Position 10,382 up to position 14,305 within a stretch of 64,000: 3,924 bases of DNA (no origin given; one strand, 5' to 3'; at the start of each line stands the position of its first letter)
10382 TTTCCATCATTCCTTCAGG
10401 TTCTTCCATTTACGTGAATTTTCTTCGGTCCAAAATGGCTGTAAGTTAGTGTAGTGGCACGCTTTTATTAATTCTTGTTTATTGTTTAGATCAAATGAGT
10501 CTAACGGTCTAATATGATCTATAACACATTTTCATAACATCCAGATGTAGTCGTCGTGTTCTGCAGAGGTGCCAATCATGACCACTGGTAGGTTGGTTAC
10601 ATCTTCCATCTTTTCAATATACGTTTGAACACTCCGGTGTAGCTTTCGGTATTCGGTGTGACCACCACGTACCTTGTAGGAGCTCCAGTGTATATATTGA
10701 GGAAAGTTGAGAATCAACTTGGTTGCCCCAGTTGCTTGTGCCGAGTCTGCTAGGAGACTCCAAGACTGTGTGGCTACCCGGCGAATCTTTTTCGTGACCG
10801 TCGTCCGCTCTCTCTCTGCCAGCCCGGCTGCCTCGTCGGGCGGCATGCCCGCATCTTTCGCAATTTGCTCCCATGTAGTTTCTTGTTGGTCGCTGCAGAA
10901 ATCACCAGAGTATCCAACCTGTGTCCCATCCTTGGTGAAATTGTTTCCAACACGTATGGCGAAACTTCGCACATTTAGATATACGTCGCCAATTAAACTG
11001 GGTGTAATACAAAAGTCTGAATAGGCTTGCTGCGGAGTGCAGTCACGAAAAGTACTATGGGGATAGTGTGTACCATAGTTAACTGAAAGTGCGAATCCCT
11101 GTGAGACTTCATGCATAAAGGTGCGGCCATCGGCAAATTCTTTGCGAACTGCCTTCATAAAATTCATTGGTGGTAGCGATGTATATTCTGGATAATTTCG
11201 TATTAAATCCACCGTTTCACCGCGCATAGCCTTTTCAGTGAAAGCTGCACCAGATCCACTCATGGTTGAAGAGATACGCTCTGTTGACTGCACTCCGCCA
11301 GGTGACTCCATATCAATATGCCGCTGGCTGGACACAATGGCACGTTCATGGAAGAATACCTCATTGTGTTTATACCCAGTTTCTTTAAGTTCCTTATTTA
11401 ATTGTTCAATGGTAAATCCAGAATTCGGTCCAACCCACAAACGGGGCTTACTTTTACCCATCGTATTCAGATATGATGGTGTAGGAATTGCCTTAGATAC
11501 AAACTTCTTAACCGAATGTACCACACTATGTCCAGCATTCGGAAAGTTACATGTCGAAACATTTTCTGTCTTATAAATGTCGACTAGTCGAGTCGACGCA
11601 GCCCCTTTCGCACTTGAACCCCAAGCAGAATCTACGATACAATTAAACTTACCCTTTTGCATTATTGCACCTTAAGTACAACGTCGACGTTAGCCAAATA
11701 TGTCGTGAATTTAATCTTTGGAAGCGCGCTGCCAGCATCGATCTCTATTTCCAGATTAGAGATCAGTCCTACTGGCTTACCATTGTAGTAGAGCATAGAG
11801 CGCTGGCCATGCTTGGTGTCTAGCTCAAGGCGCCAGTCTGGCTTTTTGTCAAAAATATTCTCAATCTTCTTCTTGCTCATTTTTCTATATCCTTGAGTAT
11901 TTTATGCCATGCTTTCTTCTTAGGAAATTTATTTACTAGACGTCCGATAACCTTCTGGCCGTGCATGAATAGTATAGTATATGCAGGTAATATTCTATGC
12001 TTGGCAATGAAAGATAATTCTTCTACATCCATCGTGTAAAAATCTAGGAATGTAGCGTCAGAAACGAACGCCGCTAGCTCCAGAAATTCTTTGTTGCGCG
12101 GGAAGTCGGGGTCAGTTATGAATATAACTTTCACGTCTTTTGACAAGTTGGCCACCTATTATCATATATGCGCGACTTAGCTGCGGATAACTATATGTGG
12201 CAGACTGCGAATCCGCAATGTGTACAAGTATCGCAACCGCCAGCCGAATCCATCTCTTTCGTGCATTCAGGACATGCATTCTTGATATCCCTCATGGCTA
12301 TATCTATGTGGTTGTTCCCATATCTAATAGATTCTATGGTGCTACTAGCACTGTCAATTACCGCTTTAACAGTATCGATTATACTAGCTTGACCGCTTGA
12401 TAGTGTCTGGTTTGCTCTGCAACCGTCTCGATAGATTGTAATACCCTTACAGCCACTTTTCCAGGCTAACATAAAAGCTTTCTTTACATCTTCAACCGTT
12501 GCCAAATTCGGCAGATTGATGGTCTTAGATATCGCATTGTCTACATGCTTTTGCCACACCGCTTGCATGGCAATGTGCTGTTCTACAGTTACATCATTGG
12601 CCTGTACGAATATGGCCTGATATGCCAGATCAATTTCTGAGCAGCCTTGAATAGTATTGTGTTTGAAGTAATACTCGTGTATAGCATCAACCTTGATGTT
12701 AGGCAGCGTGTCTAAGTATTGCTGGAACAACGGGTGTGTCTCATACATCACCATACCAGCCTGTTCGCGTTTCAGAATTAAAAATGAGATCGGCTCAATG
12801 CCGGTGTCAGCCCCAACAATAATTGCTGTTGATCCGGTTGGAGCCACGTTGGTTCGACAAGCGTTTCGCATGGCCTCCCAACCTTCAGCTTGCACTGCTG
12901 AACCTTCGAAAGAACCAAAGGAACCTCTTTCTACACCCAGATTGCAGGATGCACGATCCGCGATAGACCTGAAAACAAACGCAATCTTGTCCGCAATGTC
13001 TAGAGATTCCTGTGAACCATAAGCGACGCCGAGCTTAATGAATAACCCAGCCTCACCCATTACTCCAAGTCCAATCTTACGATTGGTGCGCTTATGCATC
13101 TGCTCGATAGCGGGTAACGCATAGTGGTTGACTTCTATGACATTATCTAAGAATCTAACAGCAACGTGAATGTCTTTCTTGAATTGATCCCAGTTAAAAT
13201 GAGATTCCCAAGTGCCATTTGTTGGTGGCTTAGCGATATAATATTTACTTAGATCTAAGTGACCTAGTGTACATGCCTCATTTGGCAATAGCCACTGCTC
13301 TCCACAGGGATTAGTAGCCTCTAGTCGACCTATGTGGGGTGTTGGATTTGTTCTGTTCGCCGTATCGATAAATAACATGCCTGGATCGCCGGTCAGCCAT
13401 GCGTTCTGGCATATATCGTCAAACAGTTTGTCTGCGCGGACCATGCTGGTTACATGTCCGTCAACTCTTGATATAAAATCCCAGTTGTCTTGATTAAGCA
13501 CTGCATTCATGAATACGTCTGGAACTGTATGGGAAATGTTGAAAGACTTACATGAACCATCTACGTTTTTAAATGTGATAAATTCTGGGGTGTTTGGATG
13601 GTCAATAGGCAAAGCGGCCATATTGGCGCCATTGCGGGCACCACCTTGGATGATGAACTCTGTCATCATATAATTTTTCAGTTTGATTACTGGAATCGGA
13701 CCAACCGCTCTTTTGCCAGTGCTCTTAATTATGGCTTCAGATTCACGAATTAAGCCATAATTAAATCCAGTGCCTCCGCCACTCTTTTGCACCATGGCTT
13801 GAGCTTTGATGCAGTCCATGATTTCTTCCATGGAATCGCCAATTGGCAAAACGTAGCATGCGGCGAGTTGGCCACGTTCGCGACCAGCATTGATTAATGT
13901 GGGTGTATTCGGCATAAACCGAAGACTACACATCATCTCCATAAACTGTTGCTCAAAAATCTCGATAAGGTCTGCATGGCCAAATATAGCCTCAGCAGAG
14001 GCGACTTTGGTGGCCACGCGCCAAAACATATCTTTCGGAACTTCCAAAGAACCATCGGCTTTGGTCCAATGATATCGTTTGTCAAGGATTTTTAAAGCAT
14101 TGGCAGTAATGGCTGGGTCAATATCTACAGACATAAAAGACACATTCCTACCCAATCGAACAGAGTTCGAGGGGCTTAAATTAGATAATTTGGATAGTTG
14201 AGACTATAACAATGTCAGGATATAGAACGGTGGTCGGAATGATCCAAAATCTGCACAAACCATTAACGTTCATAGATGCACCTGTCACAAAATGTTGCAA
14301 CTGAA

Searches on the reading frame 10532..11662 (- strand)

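Call 55: search_protein_families(library=phrogs, proteins=[window:10532-11662:-], max_evalue=0.00001)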
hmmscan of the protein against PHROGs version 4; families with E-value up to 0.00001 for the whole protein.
window:10532-11662:- (376 aa): 1 family
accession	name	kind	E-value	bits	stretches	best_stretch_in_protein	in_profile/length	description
phrog_1211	-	DNA, RNA and nucleotide metabolism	1.8e-37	130.2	2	176-324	213-332/414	2-aminooxy adenylosuccinate synthetase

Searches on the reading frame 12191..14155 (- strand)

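Call 12: search_protein_families(library=pfam, proteins=[window:12191-14155:-], max_evalue=0.001)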
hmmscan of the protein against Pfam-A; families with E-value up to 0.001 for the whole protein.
window:12191-14155:- (654 aa): 2 families
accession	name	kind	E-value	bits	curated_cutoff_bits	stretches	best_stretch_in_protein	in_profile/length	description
PF02867.20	Ribonuc_red_lgC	-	2.8e-110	369.9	23.9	1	98-575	1-523/523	Ribonucleotide reductase, barrel domain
PF00317.26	Ribonuc_red_lgN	-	2.3e-18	66.4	28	1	17-95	4-77/77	Ribonucleotide reductase, all-alpha domain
